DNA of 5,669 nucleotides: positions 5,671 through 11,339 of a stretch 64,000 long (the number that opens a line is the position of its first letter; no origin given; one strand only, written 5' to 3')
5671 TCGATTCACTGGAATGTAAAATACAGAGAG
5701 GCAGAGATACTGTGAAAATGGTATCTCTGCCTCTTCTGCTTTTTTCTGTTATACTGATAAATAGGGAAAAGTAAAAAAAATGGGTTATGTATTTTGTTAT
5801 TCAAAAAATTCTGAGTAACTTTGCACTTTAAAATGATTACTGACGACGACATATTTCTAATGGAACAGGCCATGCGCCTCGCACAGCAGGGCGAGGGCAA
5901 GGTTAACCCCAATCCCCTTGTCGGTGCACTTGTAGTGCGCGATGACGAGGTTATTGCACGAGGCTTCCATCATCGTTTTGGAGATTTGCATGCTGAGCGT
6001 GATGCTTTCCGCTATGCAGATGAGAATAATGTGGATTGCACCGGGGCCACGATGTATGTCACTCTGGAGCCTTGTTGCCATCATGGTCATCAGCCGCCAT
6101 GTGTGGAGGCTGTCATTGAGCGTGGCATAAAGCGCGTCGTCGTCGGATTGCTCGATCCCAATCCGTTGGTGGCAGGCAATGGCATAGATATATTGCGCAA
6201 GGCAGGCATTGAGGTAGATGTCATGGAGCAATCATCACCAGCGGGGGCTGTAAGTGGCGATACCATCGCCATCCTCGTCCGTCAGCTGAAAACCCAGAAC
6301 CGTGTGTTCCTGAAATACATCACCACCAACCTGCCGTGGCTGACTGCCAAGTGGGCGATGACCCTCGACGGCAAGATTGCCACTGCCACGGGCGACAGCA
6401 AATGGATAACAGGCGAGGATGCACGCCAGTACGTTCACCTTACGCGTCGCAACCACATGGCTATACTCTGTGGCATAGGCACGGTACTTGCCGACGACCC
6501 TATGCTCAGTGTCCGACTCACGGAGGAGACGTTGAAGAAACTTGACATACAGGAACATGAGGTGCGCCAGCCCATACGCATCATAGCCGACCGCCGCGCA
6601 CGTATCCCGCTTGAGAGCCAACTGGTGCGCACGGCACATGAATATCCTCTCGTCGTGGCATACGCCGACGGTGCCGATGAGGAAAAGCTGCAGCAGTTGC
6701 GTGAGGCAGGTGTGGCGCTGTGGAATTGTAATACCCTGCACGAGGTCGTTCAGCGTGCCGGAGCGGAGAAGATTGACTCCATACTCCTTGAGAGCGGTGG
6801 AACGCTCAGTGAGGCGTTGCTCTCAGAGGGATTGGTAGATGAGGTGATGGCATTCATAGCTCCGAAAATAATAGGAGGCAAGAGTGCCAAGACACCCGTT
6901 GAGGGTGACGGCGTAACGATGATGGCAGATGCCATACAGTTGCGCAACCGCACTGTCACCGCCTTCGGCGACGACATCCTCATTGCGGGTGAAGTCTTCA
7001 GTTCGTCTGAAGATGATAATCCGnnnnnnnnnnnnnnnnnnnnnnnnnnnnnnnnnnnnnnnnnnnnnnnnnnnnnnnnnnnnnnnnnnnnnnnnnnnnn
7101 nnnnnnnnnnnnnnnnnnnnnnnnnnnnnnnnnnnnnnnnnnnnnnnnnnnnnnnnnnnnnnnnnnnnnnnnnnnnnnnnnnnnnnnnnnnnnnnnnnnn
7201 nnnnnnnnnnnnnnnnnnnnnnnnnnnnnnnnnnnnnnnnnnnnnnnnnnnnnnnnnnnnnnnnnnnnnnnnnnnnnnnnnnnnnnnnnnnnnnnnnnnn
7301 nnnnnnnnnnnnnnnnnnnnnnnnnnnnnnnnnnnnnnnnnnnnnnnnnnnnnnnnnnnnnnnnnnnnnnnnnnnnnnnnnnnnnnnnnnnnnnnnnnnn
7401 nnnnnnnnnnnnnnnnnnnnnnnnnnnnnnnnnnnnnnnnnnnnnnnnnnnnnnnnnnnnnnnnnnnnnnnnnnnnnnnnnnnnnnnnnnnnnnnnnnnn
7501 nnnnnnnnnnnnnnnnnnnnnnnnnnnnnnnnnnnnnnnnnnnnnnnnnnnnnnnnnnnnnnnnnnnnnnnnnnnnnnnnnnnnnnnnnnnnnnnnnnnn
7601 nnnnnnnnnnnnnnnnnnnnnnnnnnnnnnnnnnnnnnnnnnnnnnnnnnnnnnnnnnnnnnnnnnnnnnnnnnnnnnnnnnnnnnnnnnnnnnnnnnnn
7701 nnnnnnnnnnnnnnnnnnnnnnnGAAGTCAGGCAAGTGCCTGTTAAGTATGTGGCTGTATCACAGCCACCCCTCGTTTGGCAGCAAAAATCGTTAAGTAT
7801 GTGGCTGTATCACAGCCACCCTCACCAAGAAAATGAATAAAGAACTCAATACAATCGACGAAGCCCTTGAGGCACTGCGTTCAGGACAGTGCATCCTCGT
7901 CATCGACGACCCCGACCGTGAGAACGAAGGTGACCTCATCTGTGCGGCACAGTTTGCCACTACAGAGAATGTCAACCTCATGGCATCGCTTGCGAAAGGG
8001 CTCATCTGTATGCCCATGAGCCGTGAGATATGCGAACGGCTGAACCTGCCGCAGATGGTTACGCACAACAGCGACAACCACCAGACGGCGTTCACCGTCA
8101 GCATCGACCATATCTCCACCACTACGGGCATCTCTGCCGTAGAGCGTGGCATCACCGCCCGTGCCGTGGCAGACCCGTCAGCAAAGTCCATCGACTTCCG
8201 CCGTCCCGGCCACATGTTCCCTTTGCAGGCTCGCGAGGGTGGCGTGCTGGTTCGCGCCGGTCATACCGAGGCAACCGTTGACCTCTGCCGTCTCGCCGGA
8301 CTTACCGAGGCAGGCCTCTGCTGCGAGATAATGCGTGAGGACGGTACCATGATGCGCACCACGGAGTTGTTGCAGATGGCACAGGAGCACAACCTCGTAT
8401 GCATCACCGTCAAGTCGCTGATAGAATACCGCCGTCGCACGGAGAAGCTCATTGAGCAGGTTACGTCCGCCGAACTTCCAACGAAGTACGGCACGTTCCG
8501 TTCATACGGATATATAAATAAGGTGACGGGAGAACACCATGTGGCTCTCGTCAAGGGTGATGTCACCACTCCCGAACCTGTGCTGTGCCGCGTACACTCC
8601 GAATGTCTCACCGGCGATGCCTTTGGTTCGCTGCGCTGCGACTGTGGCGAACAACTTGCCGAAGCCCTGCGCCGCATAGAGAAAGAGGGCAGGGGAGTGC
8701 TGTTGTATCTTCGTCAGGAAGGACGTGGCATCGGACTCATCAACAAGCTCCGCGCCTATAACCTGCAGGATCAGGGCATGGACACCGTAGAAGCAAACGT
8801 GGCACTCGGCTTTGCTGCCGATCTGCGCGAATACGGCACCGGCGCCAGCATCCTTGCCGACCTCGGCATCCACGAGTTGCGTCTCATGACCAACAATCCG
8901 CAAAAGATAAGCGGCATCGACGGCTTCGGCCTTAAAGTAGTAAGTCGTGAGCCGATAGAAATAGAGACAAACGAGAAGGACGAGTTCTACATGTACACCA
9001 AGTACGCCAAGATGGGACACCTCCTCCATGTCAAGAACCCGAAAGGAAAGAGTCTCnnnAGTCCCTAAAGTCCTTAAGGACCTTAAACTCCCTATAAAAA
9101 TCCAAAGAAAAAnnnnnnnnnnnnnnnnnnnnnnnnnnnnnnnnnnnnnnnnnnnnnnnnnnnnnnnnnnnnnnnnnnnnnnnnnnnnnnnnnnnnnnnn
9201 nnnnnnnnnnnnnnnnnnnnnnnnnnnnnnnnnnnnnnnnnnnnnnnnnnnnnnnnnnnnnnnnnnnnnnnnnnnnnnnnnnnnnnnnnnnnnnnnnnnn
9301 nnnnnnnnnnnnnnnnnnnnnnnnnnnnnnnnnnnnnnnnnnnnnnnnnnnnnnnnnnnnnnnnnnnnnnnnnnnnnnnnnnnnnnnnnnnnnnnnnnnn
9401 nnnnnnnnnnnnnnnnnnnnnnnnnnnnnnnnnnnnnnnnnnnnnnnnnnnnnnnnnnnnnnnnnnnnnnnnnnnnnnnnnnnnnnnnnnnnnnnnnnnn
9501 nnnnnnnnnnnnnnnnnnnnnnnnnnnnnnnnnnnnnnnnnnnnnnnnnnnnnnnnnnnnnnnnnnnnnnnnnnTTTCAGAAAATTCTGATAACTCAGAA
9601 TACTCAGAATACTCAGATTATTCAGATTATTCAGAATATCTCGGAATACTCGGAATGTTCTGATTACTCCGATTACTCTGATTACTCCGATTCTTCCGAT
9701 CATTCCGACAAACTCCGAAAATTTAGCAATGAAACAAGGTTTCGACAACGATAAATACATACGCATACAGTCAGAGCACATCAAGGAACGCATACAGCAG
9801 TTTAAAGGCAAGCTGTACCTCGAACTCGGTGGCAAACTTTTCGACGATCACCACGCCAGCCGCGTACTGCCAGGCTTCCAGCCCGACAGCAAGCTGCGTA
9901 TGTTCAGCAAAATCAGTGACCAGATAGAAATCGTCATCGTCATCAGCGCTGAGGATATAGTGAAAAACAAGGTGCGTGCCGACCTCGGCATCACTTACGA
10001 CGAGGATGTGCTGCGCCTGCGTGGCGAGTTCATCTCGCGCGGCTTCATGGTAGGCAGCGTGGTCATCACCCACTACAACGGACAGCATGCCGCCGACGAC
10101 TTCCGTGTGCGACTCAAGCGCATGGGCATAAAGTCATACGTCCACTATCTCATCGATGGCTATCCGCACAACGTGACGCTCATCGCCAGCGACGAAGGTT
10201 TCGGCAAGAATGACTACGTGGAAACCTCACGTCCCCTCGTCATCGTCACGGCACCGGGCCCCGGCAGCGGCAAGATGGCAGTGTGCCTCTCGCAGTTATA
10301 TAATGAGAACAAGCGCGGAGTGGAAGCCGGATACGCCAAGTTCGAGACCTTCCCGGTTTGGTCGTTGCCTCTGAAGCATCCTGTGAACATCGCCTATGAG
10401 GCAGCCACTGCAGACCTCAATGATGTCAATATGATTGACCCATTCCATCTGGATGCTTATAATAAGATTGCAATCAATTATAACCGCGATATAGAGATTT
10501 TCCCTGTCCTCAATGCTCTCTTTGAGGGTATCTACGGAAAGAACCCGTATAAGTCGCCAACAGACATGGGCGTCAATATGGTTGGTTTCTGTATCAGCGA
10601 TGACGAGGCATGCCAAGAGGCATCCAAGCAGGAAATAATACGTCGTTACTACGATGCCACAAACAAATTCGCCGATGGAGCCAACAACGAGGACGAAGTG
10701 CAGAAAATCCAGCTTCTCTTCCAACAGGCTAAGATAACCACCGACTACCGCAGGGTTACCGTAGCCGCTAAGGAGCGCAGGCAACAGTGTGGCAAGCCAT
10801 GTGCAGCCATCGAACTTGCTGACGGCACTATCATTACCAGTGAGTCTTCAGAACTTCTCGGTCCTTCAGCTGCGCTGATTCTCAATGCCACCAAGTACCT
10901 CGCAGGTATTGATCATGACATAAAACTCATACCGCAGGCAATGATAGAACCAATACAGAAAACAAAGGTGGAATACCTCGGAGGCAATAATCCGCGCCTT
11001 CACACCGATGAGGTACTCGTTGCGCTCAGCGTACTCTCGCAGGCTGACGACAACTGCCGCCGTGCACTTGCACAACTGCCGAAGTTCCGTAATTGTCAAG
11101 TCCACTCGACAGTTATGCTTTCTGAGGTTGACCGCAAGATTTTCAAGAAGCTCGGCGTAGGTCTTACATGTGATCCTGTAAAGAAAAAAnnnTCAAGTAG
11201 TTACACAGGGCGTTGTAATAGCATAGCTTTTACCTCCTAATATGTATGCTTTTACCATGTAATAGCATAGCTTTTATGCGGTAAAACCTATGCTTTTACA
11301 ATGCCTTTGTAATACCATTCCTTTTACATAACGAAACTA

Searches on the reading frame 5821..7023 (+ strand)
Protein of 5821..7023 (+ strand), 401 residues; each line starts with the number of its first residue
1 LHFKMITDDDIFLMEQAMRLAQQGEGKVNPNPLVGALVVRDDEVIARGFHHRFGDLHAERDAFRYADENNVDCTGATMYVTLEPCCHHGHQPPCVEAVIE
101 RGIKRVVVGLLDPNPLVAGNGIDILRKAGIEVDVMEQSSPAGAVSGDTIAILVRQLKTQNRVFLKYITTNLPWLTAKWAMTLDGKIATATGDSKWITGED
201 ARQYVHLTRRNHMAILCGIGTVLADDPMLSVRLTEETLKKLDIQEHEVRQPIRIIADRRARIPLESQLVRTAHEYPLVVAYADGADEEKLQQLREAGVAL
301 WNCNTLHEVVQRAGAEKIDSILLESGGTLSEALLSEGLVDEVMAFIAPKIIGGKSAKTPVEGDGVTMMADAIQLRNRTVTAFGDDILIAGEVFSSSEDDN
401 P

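Call 42: search_protein_families(library=pfam, proteins=[window:5821-7023:+], max_evalue=0.001)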
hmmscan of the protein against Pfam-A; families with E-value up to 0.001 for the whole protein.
window:5821-7023:+ (401 aa): 4 families
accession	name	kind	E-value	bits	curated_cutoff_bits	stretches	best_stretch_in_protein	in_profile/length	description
PF01872.23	RibD_C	-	1.1e-52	179.1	24.1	1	172-387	1-196/197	RibD C-terminal domain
PF00383.29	dCMP_cyt_deam_1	-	1.2e-17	64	25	1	10-109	4-101/102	Cytidine and deoxycytidylate deaminase zinc-binding region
PF14437.12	MafB19-deam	-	1.5e-10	41.5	27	1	14-120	7-111/142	MafB19-like deaminase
PF18785.7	Inv-AAD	-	1.2e-07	32.1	26.5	1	41-136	9-118/129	Invertebrate-AID/APOBEC-deaminase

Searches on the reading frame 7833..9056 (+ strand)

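Call 42: search_protein_families(library=pfam, proteins=[window:7833-9056:+], max_evalue=0.001)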
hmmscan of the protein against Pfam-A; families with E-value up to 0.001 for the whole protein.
window:7833-9056:+ (408 aa): 2 families
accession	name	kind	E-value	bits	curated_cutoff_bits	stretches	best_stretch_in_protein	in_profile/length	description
PF00926.24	DHBP_synthase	-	8.3e-86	286.8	26.4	1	10-199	2-191/191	3,4-dihydroxy-2-butanone 4-phosphate synthase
PF00925.25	GTP_cyclohydro2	-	3.5e-75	251.5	23.3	1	209-373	2-164/165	GTP cyclohydrolase II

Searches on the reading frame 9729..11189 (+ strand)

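Call 42: search_protein_families(library=pfam, proteins=[window:9729-11189:+], max_evalue=0.001)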
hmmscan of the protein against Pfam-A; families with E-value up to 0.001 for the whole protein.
window:9729-11189:+ (487 aa): 2 families
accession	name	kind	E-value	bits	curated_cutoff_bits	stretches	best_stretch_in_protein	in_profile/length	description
PF08903.17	DUF1846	-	2.5e-176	585.8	27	1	4-334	2-332/333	Domain of unknown function DUF1846, N-terminal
PF20921.3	DUF1846_C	-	2.4e-58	196.7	27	1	340-486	2-148/153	Domain of unknown function DUF1846, C-terminal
